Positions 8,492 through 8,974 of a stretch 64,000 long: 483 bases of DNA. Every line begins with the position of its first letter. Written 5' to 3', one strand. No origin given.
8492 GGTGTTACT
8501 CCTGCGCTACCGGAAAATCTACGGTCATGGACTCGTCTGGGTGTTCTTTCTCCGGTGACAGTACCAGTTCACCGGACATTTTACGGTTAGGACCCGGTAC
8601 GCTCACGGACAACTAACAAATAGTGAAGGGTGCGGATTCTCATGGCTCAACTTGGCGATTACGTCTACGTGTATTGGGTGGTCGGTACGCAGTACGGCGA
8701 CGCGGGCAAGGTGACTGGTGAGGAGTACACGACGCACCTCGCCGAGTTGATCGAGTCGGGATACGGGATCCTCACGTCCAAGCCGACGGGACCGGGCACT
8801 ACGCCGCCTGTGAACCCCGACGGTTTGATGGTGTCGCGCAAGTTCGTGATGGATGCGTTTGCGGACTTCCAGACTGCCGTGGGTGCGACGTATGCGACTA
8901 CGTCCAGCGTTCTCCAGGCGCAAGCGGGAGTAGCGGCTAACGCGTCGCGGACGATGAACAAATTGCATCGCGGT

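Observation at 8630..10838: Opposite-strand two-gene island inside the virion operon, encoding an SGNH/GDSL esterase that shares its N-terminal anchor domain with a tail protein about 25 kb away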

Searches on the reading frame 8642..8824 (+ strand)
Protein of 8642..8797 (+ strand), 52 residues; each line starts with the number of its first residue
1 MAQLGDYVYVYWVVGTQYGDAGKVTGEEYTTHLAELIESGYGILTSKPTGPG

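Call 38: find_homologous_proteins(query=A2, max_evalue=10)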
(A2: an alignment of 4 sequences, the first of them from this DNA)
Query A2 (4 sequences): 32 candidates shared short words with the query, none scored E <= 10.

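Call 46: search_protein_representatives(alignment_id=A3)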
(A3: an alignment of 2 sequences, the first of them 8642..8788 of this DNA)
Query: 2 sequences, 51 profile positions. Proteins with E-value up to 0.001 (for the whole library): 19; up to 1e-10: 7; up to 1e-30: 0. The best 19 are listed.
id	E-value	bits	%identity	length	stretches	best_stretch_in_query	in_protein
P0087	7.9e-17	77.0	-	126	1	1-51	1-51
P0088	2.6e-16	75.3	-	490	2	7-47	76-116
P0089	3.5e-13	65.3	-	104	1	1-50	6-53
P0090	9.9e-13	63.8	-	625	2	6-46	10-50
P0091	2.9e-12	62.4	-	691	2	6-46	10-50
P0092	7.0e-11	57.9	-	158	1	6-50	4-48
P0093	8.6e-11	57.6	-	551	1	6-47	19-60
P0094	1.4e-10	57.0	-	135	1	6-51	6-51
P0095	3.2e-10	55.8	-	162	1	1-50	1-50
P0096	6.0e-10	54.9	-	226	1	1-46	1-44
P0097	8.7e-10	54.4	-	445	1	6-50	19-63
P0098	2.3e-09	53.1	-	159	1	6-47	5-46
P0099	1.3e-08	50.6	-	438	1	6-48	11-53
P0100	4.6e-08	48.9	-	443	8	2-24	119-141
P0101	1.4e-06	44.2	-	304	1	6-50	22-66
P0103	2.0e-05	40.4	-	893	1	5-49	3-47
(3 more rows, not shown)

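Call 52: search_protein_families(library=pfam, proteins=[P0088, P0090, P0091, P0093, P0096, P0097, P0099, P0101, P0103, P0092], max_evalue=0.001)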
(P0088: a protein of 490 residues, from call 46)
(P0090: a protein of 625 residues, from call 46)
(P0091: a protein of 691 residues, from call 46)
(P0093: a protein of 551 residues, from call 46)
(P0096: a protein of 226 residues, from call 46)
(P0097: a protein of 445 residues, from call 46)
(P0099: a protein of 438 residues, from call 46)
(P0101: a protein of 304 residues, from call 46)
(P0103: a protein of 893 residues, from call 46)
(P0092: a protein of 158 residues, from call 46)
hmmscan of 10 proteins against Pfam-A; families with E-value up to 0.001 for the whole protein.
P0088 (490 aa): 0 families

P0090 (625 aa): 1 family
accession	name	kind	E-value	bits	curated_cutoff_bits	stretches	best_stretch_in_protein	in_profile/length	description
PF24243.1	Phage_tail_C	-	3.8e-09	36.2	23.7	1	602-624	4-26/26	Phage tail tip domain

P0091 (691 aa): 2 families
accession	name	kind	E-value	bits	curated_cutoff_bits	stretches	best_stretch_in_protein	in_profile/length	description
PF12789.12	PTR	-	1.5e-10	41.4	27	1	477-514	11-48/60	Phage tail repeat like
PF02839.19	CBM_5_12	-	0.00035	21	26.2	1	326-361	1-41/44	Carbohydrate-binding module family 5/12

P0093 (551 aa): 2 families
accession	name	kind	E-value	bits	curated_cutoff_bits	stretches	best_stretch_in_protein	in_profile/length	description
PF13472.12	Lipase_GDSL_2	-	8.8e-11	43.1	32.9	1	176-279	14-122/178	GDSL-like Lipase/Acylhydrolase family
PF05658.19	YadA_head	-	2.3e-05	25.1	25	1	443-464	6-27/27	YadA head domain repeat (2 copies)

P0096 (226 aa): 0 families

P0097 (445 aa): 3 families
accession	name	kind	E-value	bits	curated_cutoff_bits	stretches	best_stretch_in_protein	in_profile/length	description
PF12708.12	Pect-lyase_RHGA_epim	-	2.7e-16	60.5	27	1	115-348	4-211/213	Rhamnogalacturonase A/epimerase, pectate lyase-like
PF13229.12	Beta_helix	-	2.8e-13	50.2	25.9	1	225-361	22-154/158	Right handed beta helix region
PF05048.19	NosD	-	9.3e-10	38.7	23.6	1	242-407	10-164/212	Periplasmic copper-binding protein (NosD)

P0099 (438 aa): 1 family
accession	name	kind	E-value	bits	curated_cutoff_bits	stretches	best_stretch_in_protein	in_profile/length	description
PF12708.12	Pect-lyase_RHGA_epim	-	6.4e-09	36.4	27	1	101-172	6-74/213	Rhamnogalacturonase A/epimerase, pectate lyase-like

P0101 (304 aa): 0 families

P0103 (893 aa): 3 families
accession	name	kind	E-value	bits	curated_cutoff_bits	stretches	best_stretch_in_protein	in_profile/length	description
PF03629.24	SASA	-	2.2e-21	76.9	24.8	1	568-793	3-222/226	Carbohydrate esterase, sialic acid-specific acetylesterase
PF13472.12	Lipase_GDSL_2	-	1.4e-13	52.1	32.9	1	334-485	39-176/178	GDSL-like Lipase/Acylhydrolase family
PF00657.28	Lipase_GDSL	-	0.00032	21.4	23.6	0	337-490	42-206/208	GDSL-like Lipase/Acylhydrolase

P0092 (158 aa): 1 family
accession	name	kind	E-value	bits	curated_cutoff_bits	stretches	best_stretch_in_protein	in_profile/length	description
PF05593.20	RHS_repeat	-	2.4e-05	25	22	0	135-153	11-29/38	RHS Repeat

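Call 59: find_encoding_contigs(protein=P0095, flank=10000, max_places=3)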
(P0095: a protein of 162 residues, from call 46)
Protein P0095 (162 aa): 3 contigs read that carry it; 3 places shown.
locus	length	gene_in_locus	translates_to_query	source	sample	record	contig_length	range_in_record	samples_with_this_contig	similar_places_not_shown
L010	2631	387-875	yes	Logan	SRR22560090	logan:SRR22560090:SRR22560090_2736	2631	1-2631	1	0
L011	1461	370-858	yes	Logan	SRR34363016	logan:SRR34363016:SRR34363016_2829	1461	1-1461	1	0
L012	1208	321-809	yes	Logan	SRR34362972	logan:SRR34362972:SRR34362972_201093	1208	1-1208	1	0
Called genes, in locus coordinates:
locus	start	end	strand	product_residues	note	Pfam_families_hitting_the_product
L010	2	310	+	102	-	?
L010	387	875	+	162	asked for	PF23926:LtfC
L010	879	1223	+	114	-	PF23140:Gp80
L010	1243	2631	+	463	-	?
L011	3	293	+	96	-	?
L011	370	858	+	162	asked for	PF23926:LtfC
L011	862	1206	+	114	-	PF23140:Gp80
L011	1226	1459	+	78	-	?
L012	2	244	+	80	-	?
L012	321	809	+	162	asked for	PF23926:LtfC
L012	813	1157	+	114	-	PF23140:Gp80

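Call 60: find_encoding_contigs(protein=P0098, flank=10000, max_places=3)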
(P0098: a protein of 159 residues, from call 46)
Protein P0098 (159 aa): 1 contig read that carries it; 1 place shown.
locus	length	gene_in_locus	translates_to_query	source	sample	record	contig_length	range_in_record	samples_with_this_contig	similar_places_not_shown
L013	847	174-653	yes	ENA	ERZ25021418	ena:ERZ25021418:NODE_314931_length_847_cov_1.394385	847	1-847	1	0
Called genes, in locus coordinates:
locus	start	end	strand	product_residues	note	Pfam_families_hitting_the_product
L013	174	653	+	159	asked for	PF23926:LtfC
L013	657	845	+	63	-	?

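Call 61: find_encoding_contigs(protein=P0097, flank=10000, max_places=2)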
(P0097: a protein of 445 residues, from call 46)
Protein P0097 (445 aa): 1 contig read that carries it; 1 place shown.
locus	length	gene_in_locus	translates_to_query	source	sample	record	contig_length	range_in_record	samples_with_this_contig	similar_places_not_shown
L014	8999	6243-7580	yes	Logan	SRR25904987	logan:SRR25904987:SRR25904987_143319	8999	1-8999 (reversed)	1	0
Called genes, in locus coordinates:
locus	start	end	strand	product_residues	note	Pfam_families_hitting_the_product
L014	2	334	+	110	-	?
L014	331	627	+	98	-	-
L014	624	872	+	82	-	-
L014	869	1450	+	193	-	PF12850:Metallophos_2 (weak)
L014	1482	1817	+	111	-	-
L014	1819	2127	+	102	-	-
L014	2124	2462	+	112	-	-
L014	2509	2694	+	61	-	-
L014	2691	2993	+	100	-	-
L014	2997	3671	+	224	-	-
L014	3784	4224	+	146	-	-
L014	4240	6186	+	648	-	-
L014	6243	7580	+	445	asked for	PF12708:Pect-lyase_RHGA_epim, PF13229:Beta_helix, PF05048:NosD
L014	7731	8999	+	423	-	?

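Call 62: find_encoding_contigs(protein=P0090, flank=10000, max_places=2)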
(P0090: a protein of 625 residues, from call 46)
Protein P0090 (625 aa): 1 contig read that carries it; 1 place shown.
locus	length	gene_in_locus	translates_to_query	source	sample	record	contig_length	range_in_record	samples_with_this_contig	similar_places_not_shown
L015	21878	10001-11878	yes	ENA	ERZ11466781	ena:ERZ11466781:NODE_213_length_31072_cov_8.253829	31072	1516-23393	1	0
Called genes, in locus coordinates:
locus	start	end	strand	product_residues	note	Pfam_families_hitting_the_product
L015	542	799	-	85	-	PF11753:DUF3310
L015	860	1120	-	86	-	-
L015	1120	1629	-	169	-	PF07463:NUMOD4, PF13392:HNH_3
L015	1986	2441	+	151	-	-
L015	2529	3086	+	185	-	-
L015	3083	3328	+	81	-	-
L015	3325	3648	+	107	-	-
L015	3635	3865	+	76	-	-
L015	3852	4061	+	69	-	-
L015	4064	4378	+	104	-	-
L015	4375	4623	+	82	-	-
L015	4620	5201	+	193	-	PF12850:Metallophos_2 (weak)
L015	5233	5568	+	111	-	-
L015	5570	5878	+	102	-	-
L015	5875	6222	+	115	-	-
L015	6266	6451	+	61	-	-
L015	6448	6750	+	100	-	-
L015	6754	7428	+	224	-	-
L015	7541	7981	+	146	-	-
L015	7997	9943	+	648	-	-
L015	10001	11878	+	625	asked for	PF24243:Phage_tail_C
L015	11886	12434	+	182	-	PF02839:CBM_5_12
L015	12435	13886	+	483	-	-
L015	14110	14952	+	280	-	PF02899:Phage_int_SAM_1, PF00589:Phage_integrase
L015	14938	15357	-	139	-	-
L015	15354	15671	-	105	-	-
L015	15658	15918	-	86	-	-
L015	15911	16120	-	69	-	-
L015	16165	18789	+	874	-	PF14528:LAGLIDADG_3 (weak), PF03237:Terminase_6N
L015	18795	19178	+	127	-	-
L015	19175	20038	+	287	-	-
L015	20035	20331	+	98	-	PF07098:DUF1360 (faint)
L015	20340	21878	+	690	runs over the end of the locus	-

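Call 64: search_dna_similar(query=window:8642-8797:+, collection=phages, mode=protein, max_evalue=5, max_rows=25)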
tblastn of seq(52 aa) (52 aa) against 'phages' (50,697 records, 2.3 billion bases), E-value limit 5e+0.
No match.

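Call 90: search_protein_families(library=phrogs, proteins=[P0087, P0089, P0096, P0097, P0099, P0090, P0103, P0093], max_evalue=0.01)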
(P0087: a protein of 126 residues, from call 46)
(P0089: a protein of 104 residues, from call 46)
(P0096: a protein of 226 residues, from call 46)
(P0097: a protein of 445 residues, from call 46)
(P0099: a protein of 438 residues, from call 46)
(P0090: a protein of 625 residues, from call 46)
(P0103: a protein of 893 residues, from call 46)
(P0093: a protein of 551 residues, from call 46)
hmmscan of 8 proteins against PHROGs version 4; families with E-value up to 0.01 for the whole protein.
P0087 (126 aa): 0 families

P0089 (104 aa): 0 families

P0096 (226 aa): 0 families

P0097 (445 aa): 16 families
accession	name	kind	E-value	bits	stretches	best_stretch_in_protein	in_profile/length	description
phrog_7458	-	tail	9e-16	58.3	1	79-156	98-167/732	tail spike protein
phrog_2234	-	tail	6e-11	42.7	1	114-156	187-230/757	tail spike protein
phrog_15455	-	tail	1.1e-08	35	1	108-361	143-386/652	tail fiber protein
phrog_14558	-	tail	1.5e-08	34.4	1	111-155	103-147/740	tail spike protein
phrog_17312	-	tail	1.7e-06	27.6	1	116-385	298-546/792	tail protein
phrog_15175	-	head and packaging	1.9e-06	27.6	1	113-156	233-272/647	virion structural protein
phrog_20231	-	tail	1.4e-05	24.9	1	111-154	172-214/691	tail protein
phrog_28781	-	tail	1.9e-05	24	1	117-188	175-245/644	tail spike protein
phrog_14442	-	tail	3.2e-05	23.6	1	111-155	191-238/733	tail protein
phrog_18522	-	tail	4e-05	23.1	1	111-156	172-216/612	tail protein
phrog_9707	-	tail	5.9e-05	22.8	1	112-157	182-228/667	tail protein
phrog_13144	-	unknown function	9.4e-05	22.4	1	113-170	68-124/464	-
phrog_4775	-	connector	0.00022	20.3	1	112-359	133-373/876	pre-neck appendage protein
phrog_20911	-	tail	0.0028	17.3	1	112-156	164-208/654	tail spike protein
phrog_4250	-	tail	0.0037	16.7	1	107-157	216-269/786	EPS depolymerase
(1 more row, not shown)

P0099 (438 aa): 11 families
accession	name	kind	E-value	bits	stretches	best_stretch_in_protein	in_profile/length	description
phrog_9707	-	tail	1.1e-95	322.6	1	101-421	187-506/667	tail protein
phrog_2234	-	tail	2.4e-14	53.9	2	97-144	186-233/757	tail spike protein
phrog_7458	-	tail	2.8e-09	36.8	1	94-144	120-170/732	tail spike protein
phrog_14442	-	tail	6.7e-06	25.9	1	80-162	176-256/733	tail protein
phrog_20911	-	tail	0.0002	21.1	1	96-147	164-214/654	tail spike protein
phrog_32314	-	head and packaging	0.00023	20.4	1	95-123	481-509/987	virion structural protein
phrog_15455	-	tail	0.00068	19.2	1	97-142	148-197/652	tail fiber protein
phrog_3918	-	tail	0.0042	16.6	1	96-148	211-264/707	tail fiber protein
phrog_17312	-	tail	0.0043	16.4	1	97-124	295-322/792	tail protein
phrog_4250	-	tail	0.0075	15.7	1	93-121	217-245/786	EPS depolymerase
phrog_8280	-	tail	0.0099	16.5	0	97-166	150-214/632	tail spike protein with colonic acid degradation activity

P0090 (625 aa): 37 families (the best 25 are shown)
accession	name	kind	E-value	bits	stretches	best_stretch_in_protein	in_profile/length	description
phrog_1419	-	tail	4.5e-36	125.3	1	183-406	106-329/793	tail protein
phrog_3279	-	tail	2.6e-31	110.6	2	287-468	168-338/396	tail fiber protein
phrog_8713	-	tail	2.2e-28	100.5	3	283-412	157-286/509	tail fiber protein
phrog_24369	-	tail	7.5e-26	91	2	296-410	100-214/1396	tail fiber protein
phrog_24159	-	tail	1.1e-24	87.8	2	292-402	123-233/972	tail fiber protein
phrog_21962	-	tail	5.9e-22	79.4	1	421-623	112-319/321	tail protein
phrog_32311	-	unknown function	3.6e-21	76.6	1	412-499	229-326/577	-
phrog_1197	-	tail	7.7e-20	72.5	2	454-500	191-237/715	tail protein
phrog_13980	-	tail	5.6e-19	69.4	2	194-353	158-320/756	tail fiber protein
phrog_22285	-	tail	3.9e-16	59.7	2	189-346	45-212/802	tail fiber protein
phrog_32072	-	tail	2.4e-15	57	2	296-407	294-406/894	tail protein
phrog_8780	-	tail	3.2e-15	56.4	2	302-415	187-303/755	minor tail protein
phrog_5481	-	tail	3.8e-15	56.4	2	304-411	45-153/1043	tail fiber protein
phrog_38058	-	tail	6.9e-14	52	2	288-430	245-387/708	tail fiber protein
phrog_38759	-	unknown function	5.2e-13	49.4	1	448-499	189-240/920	-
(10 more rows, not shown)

P0103 (893 aa): 8 families
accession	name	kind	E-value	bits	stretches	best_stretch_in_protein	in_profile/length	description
phrog_25867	-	tail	4.2e-134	449.4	1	517-891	203-597/598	tail protein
phrog_15881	-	tail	5.2e-25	89.3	1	110-490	190-543/554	tail protein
phrog_14987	-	unknown function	7.9e-06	25.6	1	294-491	440-617/625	-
phrog_143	-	unknown function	8.3e-06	25.6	1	640-720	191-271/634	-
phrog_4201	-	tail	2e-05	24.5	1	647-830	388-568/676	tail fiber protein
phrog_16885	-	unknown function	3.8e-05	24.8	1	662-721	3-62/114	-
phrog_4971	-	tail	5.9e-05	23.5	1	801-889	184-275/283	major tail protein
phrog_31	-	tail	7e-05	21.7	1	807-891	866-959/1565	central tail fiber J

P0093 (551 aa): 4 families
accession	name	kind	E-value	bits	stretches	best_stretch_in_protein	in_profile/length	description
phrog_6002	-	head and packaging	5.7e-10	38.4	1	312-412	684-780/1183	virion structural protein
phrog_4636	-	tail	6.9e-10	39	1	291-479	195-387/763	tail spike protein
phrog_23837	-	head and packaging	5.2e-09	36.5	1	318-410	162-255/507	virion structural protein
phrog_37350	-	unknown function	0.0024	17.3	1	514-549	807-842/846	-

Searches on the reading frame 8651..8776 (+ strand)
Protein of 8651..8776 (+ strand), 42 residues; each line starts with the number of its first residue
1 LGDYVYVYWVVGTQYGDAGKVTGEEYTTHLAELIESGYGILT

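Call 91: search_protein_families(library=pfam, alignment_id=A6, max_evalue=10)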
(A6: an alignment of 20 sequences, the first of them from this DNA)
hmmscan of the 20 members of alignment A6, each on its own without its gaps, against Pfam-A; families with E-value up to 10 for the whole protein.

A. member 1, seq(42 aa): 0 families

B. families by the number of members that match (of 20 scanned): 3 families
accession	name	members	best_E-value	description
PF18129.7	SH3_12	2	0.0097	Xrn1 SH3-like domain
PF22009.2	YLDV-IL18BP-like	2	0.04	Yaba-Like Disease Virus IL18BP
PF08044.16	DUF1707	1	0.0053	DUF1707 SHOCT-like domain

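Call 107: search_solved_structures(query=A6, max_evalue=10, show_alignments=2)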
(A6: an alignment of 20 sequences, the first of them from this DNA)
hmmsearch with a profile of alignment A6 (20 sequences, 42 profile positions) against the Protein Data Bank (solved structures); distinct sequences matched with E-value up to 10: 14.
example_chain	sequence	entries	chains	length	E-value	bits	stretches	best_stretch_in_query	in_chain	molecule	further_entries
5mfb_A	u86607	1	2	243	1.3e-05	28.3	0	27-39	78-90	YIII(Dq)4CqI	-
5mfi_A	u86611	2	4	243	1.4e-05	28.3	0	27-39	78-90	YIII(Dq.V2)4CqI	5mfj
4d49_A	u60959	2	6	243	2.1e-05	27.7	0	27-39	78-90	ARMADILLO REPEAT PROTEIN ARM00027 | YIII(Dq.V1)4CPAF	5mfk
4d4e_A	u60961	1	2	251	2.4e-05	27.5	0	27-39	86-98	ARMADILLO REPEAT PROTEIN ARM00016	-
5mfd_A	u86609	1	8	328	0.022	18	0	28-38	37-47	YIIIM''6AII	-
4v3r_A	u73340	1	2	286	0.034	17.4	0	27-38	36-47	YIII_M5_AII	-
5aei_A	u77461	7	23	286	0.11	15.7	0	28-38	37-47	DESIGNED ARMADILLO REPEAT PROTEIN YIIIM5AII | YIIIM5AII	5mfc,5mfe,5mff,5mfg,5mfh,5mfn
6s9l_A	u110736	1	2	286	0.11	15.7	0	28-38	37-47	KR4KLSF Lock1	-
6s9m_A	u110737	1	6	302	0.14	15.4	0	28-38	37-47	Lock2_KRKRKAKITW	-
6s9n_A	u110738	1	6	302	0.14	15.4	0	28-38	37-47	Lock2_KRKRKAKLSF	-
4v3q_A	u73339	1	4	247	0.24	14.7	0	27-38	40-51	YIII_M4_AII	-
8oh7_A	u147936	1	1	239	0.59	13.4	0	28-38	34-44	Designed Armadillo repeat protein with four internal modules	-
7qnp_AAA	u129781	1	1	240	0.6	13.4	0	28-38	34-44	Designed Armadillo Repeat Protein N(A4)M4C(AII)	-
4db8_A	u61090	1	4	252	0.72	13.2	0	28-38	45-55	Armadillo-repeat Protein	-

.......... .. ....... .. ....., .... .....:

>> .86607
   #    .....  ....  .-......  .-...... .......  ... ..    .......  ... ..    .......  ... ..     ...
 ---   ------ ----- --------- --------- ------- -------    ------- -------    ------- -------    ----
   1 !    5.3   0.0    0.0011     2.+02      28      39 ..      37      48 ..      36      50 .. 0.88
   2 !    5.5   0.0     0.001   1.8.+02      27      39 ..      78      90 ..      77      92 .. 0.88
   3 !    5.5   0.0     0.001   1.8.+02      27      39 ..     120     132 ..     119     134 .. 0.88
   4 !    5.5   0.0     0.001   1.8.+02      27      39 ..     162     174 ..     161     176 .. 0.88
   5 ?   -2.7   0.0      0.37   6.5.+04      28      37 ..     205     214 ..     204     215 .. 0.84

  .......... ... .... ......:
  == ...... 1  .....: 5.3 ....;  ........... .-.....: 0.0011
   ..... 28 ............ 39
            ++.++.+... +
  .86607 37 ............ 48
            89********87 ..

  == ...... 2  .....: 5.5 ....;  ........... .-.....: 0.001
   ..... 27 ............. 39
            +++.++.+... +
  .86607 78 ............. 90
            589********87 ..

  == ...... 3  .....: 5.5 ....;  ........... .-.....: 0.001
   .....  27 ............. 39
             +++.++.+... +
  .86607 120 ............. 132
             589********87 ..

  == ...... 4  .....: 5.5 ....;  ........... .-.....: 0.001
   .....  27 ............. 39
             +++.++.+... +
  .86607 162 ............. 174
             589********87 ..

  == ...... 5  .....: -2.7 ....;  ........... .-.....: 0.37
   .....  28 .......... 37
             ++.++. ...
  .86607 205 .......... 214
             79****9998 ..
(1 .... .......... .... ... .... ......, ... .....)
